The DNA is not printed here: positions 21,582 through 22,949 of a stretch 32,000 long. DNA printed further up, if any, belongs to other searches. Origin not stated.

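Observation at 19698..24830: Orphan operon pairing a non-aspartate transcarbamylase with an AsnB-type amidotransferase and a two-component Na+ symporter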

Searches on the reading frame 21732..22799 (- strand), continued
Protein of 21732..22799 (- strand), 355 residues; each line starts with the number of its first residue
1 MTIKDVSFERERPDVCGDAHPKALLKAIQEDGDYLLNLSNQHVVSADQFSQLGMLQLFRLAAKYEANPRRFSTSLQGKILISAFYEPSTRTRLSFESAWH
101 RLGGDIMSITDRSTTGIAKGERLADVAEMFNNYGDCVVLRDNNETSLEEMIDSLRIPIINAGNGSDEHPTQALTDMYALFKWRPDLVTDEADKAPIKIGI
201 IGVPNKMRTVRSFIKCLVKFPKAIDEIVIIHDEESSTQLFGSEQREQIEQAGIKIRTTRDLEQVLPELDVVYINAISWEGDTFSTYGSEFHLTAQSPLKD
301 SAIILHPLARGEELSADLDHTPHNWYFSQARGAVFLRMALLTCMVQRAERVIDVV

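Call 71: list_cluster_members(proteins=[P0407, P0417, P0414, P0428, P0409, P0474])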
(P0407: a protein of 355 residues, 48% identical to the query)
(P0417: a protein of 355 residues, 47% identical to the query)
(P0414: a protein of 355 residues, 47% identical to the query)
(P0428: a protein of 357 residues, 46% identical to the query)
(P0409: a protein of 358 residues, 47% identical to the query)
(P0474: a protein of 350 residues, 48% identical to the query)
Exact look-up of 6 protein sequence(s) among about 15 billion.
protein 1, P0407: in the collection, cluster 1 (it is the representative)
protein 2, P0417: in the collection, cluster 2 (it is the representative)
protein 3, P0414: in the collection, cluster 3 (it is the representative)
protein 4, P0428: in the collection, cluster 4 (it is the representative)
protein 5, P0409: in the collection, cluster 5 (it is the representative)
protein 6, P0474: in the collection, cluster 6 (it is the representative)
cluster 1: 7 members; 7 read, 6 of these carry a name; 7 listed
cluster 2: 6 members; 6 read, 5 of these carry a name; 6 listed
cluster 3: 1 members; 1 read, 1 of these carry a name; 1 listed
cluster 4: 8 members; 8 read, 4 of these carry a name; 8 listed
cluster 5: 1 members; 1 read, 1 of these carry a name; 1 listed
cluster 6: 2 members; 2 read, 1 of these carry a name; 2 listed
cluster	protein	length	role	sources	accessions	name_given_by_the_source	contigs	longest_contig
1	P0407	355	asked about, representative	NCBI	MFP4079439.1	MAG: aspartate carbamoyltransferase [Ectothiorhodospira sp.]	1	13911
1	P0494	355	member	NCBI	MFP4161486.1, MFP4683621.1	MAG: aspartate carbamoyltransferase [Ectothiorhodospira sp.]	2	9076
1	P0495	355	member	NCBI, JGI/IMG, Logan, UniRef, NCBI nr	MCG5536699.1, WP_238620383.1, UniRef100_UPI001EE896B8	aspartate/ornithine carbamoyltransferase family protein [Ectothiorhodospira mobilis] | aspartate carbamoyltransferase catalytic subunit | aspartate/ornithine carbamoyltransferase family protein n=1 Tax=Ectothiorhodospira ...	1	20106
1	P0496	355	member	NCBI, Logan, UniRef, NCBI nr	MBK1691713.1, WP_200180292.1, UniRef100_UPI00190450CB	aspartate/ornithine carbamoyltransferase family protein [Ectothiorhodospira mobilis] | aspartate/ornithine carbamoyltransferase family protein n=1 Tax=Ectothiorhodospira ... | aspartate carbamoyltransferase [Ectothiorhodospira mobilis]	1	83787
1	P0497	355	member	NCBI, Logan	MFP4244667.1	MAG: aspartate carbamoyltransferase [Ectothiorhodospira sp.]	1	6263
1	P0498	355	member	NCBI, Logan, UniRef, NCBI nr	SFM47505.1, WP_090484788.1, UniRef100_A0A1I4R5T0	aspartate carbamoyltransferase [Ectothiorhodospira mobilis] | Aspartate carbamoyltransferase n=1 Tax=Ectothiorhodospira mobilis TaxID=195064 ...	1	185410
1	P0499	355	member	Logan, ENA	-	-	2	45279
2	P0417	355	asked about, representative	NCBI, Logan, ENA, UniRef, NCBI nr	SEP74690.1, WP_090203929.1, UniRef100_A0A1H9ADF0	aspartate carbamoyltransferase catalytic subunit [Ectothiorhodospira magna] | Aspartate carbamoyltransferase catalytic subunit n=1 Tax=Ectothiorhodospira magna ... | aspartate carbamoyltransferase [Ectothiorhodospira magna]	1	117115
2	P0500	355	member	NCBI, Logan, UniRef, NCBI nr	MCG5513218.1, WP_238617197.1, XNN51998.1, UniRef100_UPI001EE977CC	aspartate/ornithine carbamoyltransferase family protein [Ectothiorhodospira ... | aspartate/ornithine carbamoyltransferase family protein n=1 Tax=Ectothiorhodospira ... | aspartate carbamoyltransferase [Ectothiorhodospira shaposhnikovii]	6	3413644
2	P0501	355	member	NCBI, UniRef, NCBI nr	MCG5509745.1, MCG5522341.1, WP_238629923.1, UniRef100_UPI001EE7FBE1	aspartate/ornithine carbamoyltransferase family protein [Ectothiorhodospira lacustris] | aspartate/ornithine carbamoyltransferase family protein n=1 Tax=Ectothiorhodospira ... | aspartate carbamoyltransferase [Ectothiorhodospira lacustris]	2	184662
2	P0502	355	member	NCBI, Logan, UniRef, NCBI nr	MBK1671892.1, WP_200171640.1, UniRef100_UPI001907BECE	aspartate carbamoyltransferase [Ectothiorhodospira shaposhnikovii] | aspartate/ornithine carbamoyltransferase family protein n=1 Tax=Ectothiorhodospira ...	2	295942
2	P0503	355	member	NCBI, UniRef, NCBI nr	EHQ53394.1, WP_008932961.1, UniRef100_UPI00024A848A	aspartate/ornithine carbamoyltransferase carbamoyl-P binding domain protein ... | aspartate/ornithine carbamoyltransferase family protein n=1 Tax=Ectothiorhodospira sp. ... | aspartate carbamoyltransferase [Ectothiorhodospira sp. PHS-1]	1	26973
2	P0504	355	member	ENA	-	-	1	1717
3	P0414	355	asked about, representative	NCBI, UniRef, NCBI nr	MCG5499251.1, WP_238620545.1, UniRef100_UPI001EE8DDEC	aspartate/ornithine carbamoyltransferase family protein [Ectothiorhodospira lacustris] | aspartate/ornithine carbamoyltransferase family protein n=1 Tax=Ectothiorhodospira ... | aspartate carbamoyltransferase [Ectothiorhodospira lacustris]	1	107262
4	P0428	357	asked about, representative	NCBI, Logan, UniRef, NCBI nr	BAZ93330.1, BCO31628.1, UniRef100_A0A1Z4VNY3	aspartate carbamoyltransferase [Thiohalobacter sp. COW1] | Aspartate carbamoyltransferase n=1 Tax=Thiohalobacter thiocyanaticus TaxID=585455 ... | aspartate carbamoyltransferase [Thiohalobacter thiocyanaticus]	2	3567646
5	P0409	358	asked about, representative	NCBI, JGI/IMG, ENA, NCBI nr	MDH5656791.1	MAG: aspartate carbamoyltransferase [Spirochaetia bacterium] | aspartate carbamoyltransferase [Spirochaetia bacterium]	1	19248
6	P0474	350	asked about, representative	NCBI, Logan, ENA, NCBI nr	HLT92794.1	MAG TPA: aspartate carbamoyltransferase [Woeseiaceae bacterium] | aspartate carbamoyltransferase [Woeseiaceae bacterium]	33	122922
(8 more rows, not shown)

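Call 74: find_encoding_contigs(protein=P0498, flank=9000, max_places=2)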
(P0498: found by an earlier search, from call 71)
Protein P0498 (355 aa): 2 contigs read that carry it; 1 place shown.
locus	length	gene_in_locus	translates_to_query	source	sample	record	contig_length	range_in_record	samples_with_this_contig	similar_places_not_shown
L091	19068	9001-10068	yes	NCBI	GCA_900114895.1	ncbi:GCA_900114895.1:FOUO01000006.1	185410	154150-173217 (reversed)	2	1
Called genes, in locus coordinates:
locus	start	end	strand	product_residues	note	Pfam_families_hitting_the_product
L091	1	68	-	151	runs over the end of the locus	PF00692:dUTPase, PF22769:DCD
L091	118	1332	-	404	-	PF02441:Flavoprotein, PF04127:DFP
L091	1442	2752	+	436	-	PF07690:MFS_1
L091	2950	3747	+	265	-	PF00691:OmpA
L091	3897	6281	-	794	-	PF24861:SUS_N, PF24862:SUS_EPBD, PF00862:GT-B_Sucrose_synth, PF00534:Glycos_transf_1, PF13692:Glyco_trans_1_4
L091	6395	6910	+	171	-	PF01047:MarR, PF12802:MarR_2, PF01325:Fe_dep_repress (weak), PF09339:HTH_IclR (weak)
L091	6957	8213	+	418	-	PF04389:Peptidase_M28, PF01546:Peptidase_M20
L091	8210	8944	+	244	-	PF00857:Isochorismatase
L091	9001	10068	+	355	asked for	PF02729:OTCace_N, PF00185:OTCace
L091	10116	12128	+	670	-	PF13522:GATase_6, PF13537:GATase_7, PF00733:Asn_synthase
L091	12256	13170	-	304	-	PF00294:PfkB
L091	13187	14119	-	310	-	PF03372:Exo_endo_phos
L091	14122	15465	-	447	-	PF01578:Cytochrom_C_asm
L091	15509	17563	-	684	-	PF05140:ResB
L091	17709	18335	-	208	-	PF00034:Cytochrom_C, PF13442:Cytochrome_CBB3 (faint), PF00034:Cytochrom_C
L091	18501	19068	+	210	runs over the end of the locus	PF01926:MMR_HSR1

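Call 86: find_encoding_contigs(protein=P0409, flank=8000, max_places=1)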
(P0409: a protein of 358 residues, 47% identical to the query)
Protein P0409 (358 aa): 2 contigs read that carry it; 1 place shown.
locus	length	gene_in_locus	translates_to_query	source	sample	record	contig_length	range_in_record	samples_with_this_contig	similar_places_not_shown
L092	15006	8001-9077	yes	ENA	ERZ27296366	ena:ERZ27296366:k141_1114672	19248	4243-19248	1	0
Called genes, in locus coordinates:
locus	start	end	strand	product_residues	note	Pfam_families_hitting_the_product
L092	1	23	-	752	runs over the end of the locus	PF02518:HATPase_c (weak), PF00204:DNA_gyraseB, PF01751:Toprim (weak)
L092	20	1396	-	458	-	PF00521:DNA_topoisoIV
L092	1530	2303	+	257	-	PF01135:PCMT, PF13489:Methyltransf_23 (weak), PF13649:Methyltransf_25 (weak), PF13847:Methyltransf_31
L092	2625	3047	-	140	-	-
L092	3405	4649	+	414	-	PF04389:Peptidase_M28, PF01546:Peptidase_M20, PF07687:M20_dimer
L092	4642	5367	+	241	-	PF00857:Isochorismatase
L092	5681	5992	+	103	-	PF00543:P-II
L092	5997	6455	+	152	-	-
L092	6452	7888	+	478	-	PF00474:SSF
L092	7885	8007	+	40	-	-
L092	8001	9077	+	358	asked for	PF02729:OTCace_N, PF00185:OTCace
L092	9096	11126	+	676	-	PF13522:GATase_6, PF13537:GATase_7, PF12481:DUF3700 (weak), PF00733:Asn_synthase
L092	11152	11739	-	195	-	PF00440:TetR_N, PF16925:TetR_C_13 (weak), PF21993:TetR_C_13_2 (faint)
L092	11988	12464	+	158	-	PF20791:Acyl-ACP_TE_C (weak), PF01643:Acyl-ACP_TE (weak), PF13279:4HBT_2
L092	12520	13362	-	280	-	-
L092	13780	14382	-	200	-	PF00677:Lum_binding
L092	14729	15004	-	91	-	?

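Call 87: find_encoding_contigs(protein=P0403, flank=8000, max_places=1)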
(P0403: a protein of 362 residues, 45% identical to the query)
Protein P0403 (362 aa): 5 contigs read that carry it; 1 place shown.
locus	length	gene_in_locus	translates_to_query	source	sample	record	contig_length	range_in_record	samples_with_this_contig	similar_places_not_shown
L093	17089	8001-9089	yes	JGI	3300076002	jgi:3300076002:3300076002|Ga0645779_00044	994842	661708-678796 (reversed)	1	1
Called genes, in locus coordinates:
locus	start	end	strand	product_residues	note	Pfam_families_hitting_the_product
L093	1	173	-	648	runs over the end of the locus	PF08298:AAA_PrkA, PF06798:PrkA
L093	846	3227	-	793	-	PF24861:SUS_N, PF24862:SUS_EPBD, PF00862:GT-B_Sucrose_synth, PF00534:Glycos_transf_1, PF13692:Glyco_trans_1_4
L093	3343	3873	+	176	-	PF01047:MarR, PF12802:MarR_2, PF01325:Fe_dep_repress (weak)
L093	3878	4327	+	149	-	-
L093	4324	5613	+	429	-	PF04389:Peptidase_M28, PF01546:Peptidase_M20, PF07687:M20_dimer (weak)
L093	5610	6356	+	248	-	PF00857:Isochorismatase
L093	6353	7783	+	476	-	PF00474:SSF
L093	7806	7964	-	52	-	-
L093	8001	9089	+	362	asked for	PF02729:OTCace_N, PF00185:OTCace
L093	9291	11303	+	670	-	PF13522:GATase_6, PF13537:GATase_7, PF00733:Asn_synthase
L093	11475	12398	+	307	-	PF21088:MS_channel_1st, PF00924:MS_channel_2nd, PF21082:MS_channel_3rd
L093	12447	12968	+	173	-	PF03625:DUF302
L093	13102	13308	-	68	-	PF07311:Dodecin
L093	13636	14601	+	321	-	PF02353:CMAS, PF13489:Methyltransf_23 (weak), PF08241:Methyltransf_11, PF13649:Methyltransf_25, PF13847:Methyltransf_31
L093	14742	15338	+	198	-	PF01872:RibD_C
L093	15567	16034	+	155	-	-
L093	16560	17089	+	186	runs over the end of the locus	PF11141:DUF2914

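Call 90: search_protein_families(library=ncbifam, proteins=[L090:4159-5556:+, L004:10191-11534:+, L092:5681-5992:+, L090:5543-5875:+], max_evalue=0.00001)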
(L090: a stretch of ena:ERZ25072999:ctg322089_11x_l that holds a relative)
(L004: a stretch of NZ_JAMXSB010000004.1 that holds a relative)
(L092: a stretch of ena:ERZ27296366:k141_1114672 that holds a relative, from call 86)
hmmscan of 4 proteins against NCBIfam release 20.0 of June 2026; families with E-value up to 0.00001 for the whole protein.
L090:4159-5556:+ (465 aa): 6 families
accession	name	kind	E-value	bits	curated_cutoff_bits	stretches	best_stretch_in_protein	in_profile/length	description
TIGR00238.1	TIGR00238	subfamily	3.2e-37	128.3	199.2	1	14-358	26-321/331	KamA family radical SAM protein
TIGR03822.1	AblA_like_2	hypoth_equivalog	4.6e-33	114.6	396.25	1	124-359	77-299/321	lysine-2,3-aminomutase-like protein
TIGR03820.1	lys_2_3_AblA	equivalog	1.7e-30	106.1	525.4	1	122-358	95-316/417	lysine 2,3-aminomutase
TIGR03821.1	EFP_modif_epmB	equivalog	5.4e-27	94.6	369.3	1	118-357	79-303/321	EF-P beta-lysylation protein EpmB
TIGR04368.1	Glu_2_3_NH3_mut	equivalog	9e-27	93.6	650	1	143-358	158-360/404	glutamate 2,3-aminomutase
TIGR04468.1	arg_2_3_am_muta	equivalog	8.9e-25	87.4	600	1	130-356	95-310/351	arginine 2,3-aminomutase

L004:10191-11534:+ (447 aa): 6 families
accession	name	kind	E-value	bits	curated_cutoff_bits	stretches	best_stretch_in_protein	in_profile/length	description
TIGR00238.1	TIGR00238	subfamily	2.2e-47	161.6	199.2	1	29-372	26-320/331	KamA family radical SAM protein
TIGR03820.1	lys_2_3_AblA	equivalog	3e-40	138.2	525.4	1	135-375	94-318/417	lysine 2,3-aminomutase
TIGR03822.1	AblA_like_2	hypoth_equivalog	1.1e-37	129.8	396.25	1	138-375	77-300/321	lysine-2,3-aminomutase-like protein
TIGR03821.1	EFP_modif_epmB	equivalog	5.9e-37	127.4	369.3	1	136-371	83-302/321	EF-P beta-lysylation protein EpmB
TIGR04368.1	Glu_2_3_NH3_mut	equivalog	3e-31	108.4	650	1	139-372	142-359/404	glutamate 2,3-aminomutase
TIGR04468.1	arg_2_3_am_muta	equivalog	2.1e-30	105.9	600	1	143-392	94-329/351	arginine 2,3-aminomutase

L092:5681-5992:+ (103 aa): 2 families
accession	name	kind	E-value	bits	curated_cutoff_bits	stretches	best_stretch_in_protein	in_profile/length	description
NF008111.0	PRK10858.1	equivalog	6.2e-16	58.8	202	1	1-96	1-97/112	nitrogen regulatory protein P-II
NF007946.0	PRK10665.1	equivalog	1.1e-14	55.1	181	1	1-97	1-98/112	P-II family nitrogen regulator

L090:5543-5875:+ (110 aa): 2 families
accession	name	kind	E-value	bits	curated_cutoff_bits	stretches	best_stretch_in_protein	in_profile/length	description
NF007946.0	PRK10665.1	equivalog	7.1e-18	65.4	181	1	1-105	1-105/112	P-II family nitrogen regulator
NF008111.0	PRK10858.1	equivalog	2.1e-16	60.3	202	1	1-103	1-103/112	nitrogen regulatory protein P-II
